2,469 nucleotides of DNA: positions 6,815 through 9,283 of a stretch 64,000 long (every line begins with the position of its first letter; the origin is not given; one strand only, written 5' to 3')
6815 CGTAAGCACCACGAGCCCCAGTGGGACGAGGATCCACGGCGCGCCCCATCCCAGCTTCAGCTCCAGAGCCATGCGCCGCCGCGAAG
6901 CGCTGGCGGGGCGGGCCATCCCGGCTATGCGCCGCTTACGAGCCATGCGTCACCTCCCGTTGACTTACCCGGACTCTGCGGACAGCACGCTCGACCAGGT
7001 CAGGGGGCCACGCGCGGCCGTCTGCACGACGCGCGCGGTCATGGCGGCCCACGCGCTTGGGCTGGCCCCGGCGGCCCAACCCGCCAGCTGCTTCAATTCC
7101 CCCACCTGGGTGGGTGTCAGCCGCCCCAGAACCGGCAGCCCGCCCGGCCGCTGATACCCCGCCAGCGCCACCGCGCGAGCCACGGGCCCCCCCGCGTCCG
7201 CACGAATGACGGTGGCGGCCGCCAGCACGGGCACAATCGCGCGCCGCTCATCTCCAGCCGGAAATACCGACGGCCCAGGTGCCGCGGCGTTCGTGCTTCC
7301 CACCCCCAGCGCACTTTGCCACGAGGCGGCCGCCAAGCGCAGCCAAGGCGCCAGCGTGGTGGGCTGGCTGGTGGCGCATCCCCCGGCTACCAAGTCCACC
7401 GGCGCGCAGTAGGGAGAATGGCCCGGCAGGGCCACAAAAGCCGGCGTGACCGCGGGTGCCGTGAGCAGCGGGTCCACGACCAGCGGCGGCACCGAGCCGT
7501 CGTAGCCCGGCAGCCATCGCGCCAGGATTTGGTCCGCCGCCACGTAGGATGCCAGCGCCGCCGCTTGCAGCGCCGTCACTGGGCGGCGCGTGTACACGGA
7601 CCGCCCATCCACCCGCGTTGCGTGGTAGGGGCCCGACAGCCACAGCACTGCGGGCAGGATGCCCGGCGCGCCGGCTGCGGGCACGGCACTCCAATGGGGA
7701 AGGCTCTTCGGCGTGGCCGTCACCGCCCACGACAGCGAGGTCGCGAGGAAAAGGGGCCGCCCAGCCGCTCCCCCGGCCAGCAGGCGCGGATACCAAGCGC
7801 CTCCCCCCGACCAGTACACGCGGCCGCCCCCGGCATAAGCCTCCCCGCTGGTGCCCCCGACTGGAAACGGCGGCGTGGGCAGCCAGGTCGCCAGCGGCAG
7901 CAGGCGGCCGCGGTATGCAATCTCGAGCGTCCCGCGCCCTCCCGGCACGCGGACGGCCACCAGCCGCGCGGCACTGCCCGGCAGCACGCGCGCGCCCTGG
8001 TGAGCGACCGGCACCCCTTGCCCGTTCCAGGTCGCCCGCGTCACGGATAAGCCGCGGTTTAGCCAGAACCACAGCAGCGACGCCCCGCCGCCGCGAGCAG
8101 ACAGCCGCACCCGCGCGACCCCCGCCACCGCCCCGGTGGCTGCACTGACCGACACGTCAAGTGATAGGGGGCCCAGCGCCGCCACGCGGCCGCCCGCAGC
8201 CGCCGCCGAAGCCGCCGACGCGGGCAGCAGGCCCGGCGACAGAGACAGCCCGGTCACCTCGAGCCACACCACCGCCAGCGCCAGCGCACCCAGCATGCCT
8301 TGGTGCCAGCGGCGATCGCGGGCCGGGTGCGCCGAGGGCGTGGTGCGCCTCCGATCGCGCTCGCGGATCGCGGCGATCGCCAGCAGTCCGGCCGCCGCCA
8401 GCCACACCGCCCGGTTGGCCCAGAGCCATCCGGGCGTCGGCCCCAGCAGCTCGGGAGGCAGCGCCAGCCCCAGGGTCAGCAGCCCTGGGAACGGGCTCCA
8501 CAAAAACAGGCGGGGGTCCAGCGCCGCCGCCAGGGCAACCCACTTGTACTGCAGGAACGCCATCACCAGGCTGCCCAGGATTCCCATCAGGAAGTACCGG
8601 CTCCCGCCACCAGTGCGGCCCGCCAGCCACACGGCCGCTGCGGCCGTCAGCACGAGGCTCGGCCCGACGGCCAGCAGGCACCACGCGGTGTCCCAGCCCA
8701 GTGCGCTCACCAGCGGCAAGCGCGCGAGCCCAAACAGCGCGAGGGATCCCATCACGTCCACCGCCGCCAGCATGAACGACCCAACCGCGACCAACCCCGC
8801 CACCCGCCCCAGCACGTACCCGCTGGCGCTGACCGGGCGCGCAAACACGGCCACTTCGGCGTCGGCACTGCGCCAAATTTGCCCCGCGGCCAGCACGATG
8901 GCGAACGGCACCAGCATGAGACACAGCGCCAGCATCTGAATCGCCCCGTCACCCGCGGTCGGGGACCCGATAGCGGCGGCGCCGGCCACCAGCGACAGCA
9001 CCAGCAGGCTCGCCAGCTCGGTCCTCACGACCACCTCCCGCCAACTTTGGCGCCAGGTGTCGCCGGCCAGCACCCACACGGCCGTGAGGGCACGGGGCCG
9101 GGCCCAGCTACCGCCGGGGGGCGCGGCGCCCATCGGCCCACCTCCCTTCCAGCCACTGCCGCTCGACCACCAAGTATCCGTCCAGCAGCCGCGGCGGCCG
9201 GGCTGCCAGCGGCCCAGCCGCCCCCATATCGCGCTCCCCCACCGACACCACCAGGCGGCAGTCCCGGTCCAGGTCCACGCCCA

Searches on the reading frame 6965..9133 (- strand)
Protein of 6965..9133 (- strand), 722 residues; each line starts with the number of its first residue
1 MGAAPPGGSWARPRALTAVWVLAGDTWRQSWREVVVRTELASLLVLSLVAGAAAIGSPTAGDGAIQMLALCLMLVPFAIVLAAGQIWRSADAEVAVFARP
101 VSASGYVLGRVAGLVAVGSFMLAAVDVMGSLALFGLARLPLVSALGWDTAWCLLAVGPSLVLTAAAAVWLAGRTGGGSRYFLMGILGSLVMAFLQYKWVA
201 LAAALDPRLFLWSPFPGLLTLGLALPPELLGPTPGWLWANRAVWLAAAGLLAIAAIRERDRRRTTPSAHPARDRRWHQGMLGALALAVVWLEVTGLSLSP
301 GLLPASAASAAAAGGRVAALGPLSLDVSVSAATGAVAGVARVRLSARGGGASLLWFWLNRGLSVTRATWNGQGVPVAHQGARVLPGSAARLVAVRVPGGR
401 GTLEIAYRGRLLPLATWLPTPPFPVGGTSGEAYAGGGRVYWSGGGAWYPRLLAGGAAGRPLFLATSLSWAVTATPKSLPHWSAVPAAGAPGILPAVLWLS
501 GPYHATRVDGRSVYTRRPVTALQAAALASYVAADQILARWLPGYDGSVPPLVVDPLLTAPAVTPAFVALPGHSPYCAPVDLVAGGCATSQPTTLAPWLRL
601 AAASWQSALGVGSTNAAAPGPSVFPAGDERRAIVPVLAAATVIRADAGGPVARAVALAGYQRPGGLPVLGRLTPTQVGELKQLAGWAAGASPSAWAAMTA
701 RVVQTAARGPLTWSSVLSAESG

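Call 18: find_encoding_contigs(protein=window:6965-9133:-, flank=10000, max_places=1)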
Protein window:6965-9133:- (722 aa): 2 contigs read that carry it; 1 place shown.
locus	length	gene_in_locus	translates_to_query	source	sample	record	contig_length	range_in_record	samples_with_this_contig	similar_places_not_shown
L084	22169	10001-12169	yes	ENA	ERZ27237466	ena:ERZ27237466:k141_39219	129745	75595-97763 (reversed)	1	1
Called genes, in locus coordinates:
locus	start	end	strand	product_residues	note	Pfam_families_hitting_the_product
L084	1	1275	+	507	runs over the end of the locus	PF01039:Carboxyl_trans, PF03255:ACCA, PF06833:MdcE (weak)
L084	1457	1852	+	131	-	PF25973:BSH_CzcB (faint), PF00364:Biotin_lipoyl, PF25984:BSH_YknX (faint)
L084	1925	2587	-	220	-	PF00578:AhpC-TSA, PF08534:Redoxin, PF10417:1-cysPrx_C (weak)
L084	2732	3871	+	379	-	PF07730:HisKA_3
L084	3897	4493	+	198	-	PF00072:Response_reg, PF00196:GerE, PF08281:Sigma70_r4_2 (faint)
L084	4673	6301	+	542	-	PF00501:AMP-binding, PF13193:AMP-binding_C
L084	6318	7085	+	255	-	PF00106:adh_short, PF08659:KR, PF13561:adh_short_C2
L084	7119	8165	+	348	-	PF00990:GGDEF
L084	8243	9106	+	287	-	PF00005:ABC_tran, PF13304:AAA_21 (faint)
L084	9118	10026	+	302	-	PF00005:ABC_tran, PF02463:SMC_N (faint), PF13175:AAA_15 (faint), PF13476:AAA_23 (weak), PF13304:AAA_21 (weak)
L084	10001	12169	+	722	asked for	-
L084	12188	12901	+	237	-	-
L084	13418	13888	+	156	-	PF14031:D-ser_dehydrat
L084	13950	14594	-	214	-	PF08222:HTH_CodY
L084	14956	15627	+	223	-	PF02682:CT_C_D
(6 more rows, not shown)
